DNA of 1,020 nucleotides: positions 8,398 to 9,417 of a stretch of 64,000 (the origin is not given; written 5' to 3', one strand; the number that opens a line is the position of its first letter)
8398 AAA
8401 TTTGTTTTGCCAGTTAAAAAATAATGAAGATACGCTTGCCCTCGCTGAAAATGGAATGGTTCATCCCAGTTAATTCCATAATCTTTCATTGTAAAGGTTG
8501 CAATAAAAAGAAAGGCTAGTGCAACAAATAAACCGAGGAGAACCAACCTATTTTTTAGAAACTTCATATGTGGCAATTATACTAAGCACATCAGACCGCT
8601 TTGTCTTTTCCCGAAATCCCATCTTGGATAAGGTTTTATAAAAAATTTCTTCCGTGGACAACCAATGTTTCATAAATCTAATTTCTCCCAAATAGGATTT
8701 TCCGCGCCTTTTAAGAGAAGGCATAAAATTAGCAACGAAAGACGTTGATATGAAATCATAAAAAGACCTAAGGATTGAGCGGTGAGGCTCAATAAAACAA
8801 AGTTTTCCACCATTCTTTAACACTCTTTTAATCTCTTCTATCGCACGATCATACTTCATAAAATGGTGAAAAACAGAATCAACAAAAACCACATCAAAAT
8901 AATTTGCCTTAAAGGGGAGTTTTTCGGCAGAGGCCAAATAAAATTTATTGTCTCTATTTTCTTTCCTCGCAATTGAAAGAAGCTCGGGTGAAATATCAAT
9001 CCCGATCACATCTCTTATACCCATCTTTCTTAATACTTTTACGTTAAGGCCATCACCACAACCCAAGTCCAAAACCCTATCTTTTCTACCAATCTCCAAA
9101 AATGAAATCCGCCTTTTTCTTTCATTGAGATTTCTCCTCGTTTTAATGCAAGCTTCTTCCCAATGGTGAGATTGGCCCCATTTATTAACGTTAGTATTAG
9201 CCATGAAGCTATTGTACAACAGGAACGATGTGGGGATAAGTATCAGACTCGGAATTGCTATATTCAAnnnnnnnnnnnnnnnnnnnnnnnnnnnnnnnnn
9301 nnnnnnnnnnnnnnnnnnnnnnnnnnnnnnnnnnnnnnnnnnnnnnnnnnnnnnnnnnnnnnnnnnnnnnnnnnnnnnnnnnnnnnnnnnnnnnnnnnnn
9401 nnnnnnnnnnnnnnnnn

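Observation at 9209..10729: Aminotransferase fused to an FdtA-like 3,4-ketoisomerase: a single-polypeptide route to a 3-amino-3,6-dideoxyhexose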

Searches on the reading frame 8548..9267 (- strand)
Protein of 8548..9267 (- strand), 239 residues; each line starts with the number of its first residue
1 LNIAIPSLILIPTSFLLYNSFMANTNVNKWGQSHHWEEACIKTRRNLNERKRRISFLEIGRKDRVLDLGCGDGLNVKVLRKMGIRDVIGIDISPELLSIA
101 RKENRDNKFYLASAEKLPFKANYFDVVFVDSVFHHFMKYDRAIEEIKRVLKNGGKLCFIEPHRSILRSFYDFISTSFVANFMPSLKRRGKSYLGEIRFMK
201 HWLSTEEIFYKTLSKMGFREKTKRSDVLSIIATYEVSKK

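Call 8: search_protein_families(library=pfam, proteins=[window:8548-9267:-], max_evalue=0.001)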
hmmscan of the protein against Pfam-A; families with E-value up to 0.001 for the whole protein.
window:8548-9267:- (239 aa): 12 families
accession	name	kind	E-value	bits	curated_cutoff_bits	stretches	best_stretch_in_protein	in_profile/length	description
PF08241.18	Methyltransf_11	-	5.6e-28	97.9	21.2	1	66-158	1-95/95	Methyltransferase domain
PF13649.12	Methyltransf_25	-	4e-22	79.2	27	1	65-154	1-97/97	Methyltransferase domain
PF13847.12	Methyltransf_31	-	2.2e-20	73.3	27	1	62-162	4-113/145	Methyltransferase domain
PF13489.12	Methyltransf_23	-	2.4e-16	60.3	27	1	52-165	14-123/164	Methyltransferase domain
PF01209.24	Ubie_methyltran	-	1.4e-14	54.4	20.1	1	61-187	47-179/233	ubiE/COQ5 methyltransferase family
PF08242.18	Methyltransf_12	-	1.9e-14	54.6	30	1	66-156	1-98/98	Methyltransferase domain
PF03291.22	mRNA_G-N7_MeTrfase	-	3.2e-05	23.7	26.6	1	62-124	62-122/315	mRNA (guanine-N(7))-methyltransferase domain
PF05175.20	MTS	-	4.8e-05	23.5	23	1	61-160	31-140/170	Methyltransferase small domain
PF08003.17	Methyltransf_9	-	6.2e-05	22.5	23.8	1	62-157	116-216/315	Protein of unknown function (DUF1698)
PF05148.21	Methyltransf_8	-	6.6e-05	23.3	27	0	12-160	38-158/219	Hypothetical methyltransferase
PF01135.25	PCMT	-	0.00029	21.1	20.3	1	54-105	66-119/210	Protein-L-isoaspartate(D-aspartate) O-methyltransferase (PCMT)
PF06325.19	PrmA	-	0.00034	20.7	22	1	61-156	161-256/296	Ribosomal protein L11 methyltransferase (PrmA)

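Call 11: search_protein_families(library=ncbifam, proteins=[window:8548-9267:-], max_evalue=0.00001)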
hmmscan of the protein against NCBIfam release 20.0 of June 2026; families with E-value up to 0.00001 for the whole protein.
window:8548-9267:- (239 aa): 30 families (the best 25 are shown)
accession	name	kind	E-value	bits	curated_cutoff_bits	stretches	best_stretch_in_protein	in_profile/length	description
NF045667.1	MTase_DVU1556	equivalog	2.2e-24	86.1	155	1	51-157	12-118/213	DVU_1556 family methyltransferase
TIGR01934.1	MenG_MenH_UbiE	subfamily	5.6e-23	81.4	158.35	1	50-237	28-222/223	ubiquinone/menaquinone biosynthesis methyltransferase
TIGR02072.1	BioC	equivalog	4.5e-18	66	184.95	1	62-159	35-133/244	malonyl-ACP O-methyltransferase BioC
NF001244.0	PRK00216.1-5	equivalog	6.6e-18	64.9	216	1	50-238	37-235/236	bifunctional demethylmenaquinone methyltransferase/2-methoxy-6-polyprenyl-1,4-benzoquinol methylase UbiE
NF047649.1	MTase_UXPK_star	exception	3.7e-16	59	460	1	59-157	75-180/283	methyltransferase/UXPK-star double selenoprotein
NF041537.1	ArsM_AhpD_UU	exception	1.9e-15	56.5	510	1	58-157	73-179/345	arsenite methyltransferase/AhpD domain selenoprotein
NF052510.1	methyltran_MpqE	exception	6.9e-15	55.1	335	1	51-183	36-179/234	methyl-plastoquinone biosynthesis methyltransferase MpqE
NF041536.1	ArsM_DUF2284_UU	exception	8.8e-15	54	575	1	55-158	70-180/459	arsenite methyltransferase/DUF2284 domain selenoprotein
NF001240.0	PRK00216.1-1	equivalog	2.9e-14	52.7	378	1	57-191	59-204/251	bifunctional demethylmenaquinone methyltransferase/2-methoxy-6-polyprenyl-1,4-benzoquinol methylase UbiE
NF001241.0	PRK00216.1-2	equivalog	4.4e-14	52.7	327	1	49-189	39-177/231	demethylmenaquinone methyltransferase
TIGR01983.1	UbiG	equivalog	4.5e-14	52.3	102.95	1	55-214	49-206/228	bifunctional 2-polyprenyl-6-hydroxyphenol methylase/3-demethylubiquinol 3-O-methyltransferase UbiG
NF004452.0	PRK05785.1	equivalog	2.8e-13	49.9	207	1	59-185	49-172/228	hypothetical protein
NF007610.0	PRK10258.1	equivalog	3e-13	49.7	342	1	61-159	42-139/251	malonyl-ACP O-methyltransferase BioC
NF043040.1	corrin_prot_MT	hypoth_equivalog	1.4e-12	47.6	180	1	45-170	25-162/216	corrinoid protein-associated methyltransferase CpaM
NF008823.0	PRK11873.1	subfamily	2e-12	47.2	263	1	57-157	73-180/272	arsenite methyltransferase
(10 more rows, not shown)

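Call 44: search_solved_structures(query=window:8548-9204:-, max_evalue=0.001)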
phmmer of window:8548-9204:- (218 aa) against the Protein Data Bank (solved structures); distinct sequences matched with E-value up to 0.001: 65 (the best 60 are shown).
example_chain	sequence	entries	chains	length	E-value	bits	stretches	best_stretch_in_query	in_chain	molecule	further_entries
3mgg_A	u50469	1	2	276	5.5e-13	52.3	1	43-140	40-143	Methyltransferase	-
1ve3_A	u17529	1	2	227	2.2e-11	47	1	38-137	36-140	hypothetical protein PH0226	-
1xxl_A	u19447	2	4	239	4e-11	46.2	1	37-141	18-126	YcgJ protein | ycgJ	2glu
3l8d_A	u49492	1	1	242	9.6e-11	44.9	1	8-137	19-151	Methyltransferase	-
9rfr_A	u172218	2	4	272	7.2e-10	42.1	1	20-138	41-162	Ubiquinone biosynthesis O-methyltransferase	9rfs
6f5z_A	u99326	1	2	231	9.6e-10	41.6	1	27-139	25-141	24-sterol C-methyltransferase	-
6uv6_A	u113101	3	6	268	1.5e-09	41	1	32-137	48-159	D-glucose O-methyltransferase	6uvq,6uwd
3bus_A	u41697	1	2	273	2.6e-09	40.3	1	9-137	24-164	Methyltransferase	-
8zc8_A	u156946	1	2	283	5.4e-09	39.2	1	35-175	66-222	MitM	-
21zq_A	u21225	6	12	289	5.6e-09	39.1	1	35-175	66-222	MitM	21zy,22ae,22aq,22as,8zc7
2avn_A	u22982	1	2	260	1.3e-08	38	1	34-136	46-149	ubiquinone/menaquinone biosynthesis methyltransferase-related protein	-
6uak_A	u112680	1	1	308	8.3e-08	35.3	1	39-137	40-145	SAM dependent methyltransferase LahSB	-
1vl5_A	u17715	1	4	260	2.8e-07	33.6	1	35-153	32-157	unknown conserved protein BH2331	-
7qcb_A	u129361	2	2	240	3.1e-07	33.4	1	43-138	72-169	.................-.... 27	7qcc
2p8j_A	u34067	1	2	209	4.3e-07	33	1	42-137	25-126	S-adenosylmethionine-dependent methyltransferase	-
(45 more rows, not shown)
